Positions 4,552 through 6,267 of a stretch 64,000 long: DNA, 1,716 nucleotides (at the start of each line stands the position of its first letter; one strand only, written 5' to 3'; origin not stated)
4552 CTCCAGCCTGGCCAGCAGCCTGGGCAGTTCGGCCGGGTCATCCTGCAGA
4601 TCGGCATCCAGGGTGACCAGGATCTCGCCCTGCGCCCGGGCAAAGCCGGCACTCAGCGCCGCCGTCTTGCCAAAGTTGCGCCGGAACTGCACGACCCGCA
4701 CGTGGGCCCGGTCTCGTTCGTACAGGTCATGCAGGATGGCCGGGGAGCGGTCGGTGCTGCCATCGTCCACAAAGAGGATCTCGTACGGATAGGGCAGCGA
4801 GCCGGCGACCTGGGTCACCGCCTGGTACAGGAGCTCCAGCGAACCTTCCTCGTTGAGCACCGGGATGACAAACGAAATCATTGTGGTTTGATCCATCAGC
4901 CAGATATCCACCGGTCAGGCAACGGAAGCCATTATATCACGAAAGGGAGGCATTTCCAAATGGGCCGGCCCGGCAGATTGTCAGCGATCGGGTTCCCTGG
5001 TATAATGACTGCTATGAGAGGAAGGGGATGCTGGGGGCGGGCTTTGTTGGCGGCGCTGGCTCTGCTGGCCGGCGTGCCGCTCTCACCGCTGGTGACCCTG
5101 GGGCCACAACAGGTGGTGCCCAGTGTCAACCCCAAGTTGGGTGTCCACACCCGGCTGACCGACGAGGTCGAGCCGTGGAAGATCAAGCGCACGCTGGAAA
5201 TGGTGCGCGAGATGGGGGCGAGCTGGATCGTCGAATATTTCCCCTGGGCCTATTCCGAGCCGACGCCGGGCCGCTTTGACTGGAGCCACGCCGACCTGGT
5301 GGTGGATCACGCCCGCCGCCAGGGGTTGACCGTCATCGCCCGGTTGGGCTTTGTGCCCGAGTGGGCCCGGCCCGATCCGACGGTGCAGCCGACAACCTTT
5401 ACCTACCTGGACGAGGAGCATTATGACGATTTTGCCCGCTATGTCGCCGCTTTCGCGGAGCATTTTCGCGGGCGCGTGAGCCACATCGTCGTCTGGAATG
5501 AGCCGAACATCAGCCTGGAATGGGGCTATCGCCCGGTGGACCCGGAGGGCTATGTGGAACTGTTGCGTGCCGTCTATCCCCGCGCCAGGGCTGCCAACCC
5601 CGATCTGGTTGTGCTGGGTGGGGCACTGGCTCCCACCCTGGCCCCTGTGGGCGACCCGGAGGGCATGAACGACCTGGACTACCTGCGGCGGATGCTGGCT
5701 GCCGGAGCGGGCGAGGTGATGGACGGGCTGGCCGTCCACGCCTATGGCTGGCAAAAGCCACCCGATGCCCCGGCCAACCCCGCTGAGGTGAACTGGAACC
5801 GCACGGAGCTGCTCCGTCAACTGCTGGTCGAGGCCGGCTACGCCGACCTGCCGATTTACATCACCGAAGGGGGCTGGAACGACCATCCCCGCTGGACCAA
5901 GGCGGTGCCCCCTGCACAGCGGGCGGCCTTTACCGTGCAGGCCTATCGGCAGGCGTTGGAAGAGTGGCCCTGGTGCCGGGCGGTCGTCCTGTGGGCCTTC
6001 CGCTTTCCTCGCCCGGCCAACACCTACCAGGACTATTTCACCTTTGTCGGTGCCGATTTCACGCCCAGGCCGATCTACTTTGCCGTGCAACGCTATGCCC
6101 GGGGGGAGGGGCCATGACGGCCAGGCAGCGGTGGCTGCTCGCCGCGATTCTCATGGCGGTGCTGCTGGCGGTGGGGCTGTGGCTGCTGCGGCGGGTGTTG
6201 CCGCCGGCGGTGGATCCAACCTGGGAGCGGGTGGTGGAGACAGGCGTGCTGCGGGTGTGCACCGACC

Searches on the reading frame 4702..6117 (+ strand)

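Call 60: search_protein_families(library=pfam, max_evalue=0.00001, proteins=[window:4702-6117:+])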
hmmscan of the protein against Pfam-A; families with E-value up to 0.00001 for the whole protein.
window:4702-6117:+ (471 aa): 0 families

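Call 62: search_protein_families(library=pfam, max_evalue=0.001, proteins=[window:4702-6117:+])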
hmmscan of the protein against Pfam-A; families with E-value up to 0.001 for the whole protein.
window:4702-6117:+ (471 aa): 2 families
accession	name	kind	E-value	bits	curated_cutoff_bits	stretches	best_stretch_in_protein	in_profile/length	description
PF01301.25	Glyco_hydro_35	-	1.8e-05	25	27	1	160-216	25-84/319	Glycosyl hydrolases family 35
PF02449.21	Glyco_hydro_42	-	3.7e-05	23.7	21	1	160-212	11-64/376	Beta-galactosidase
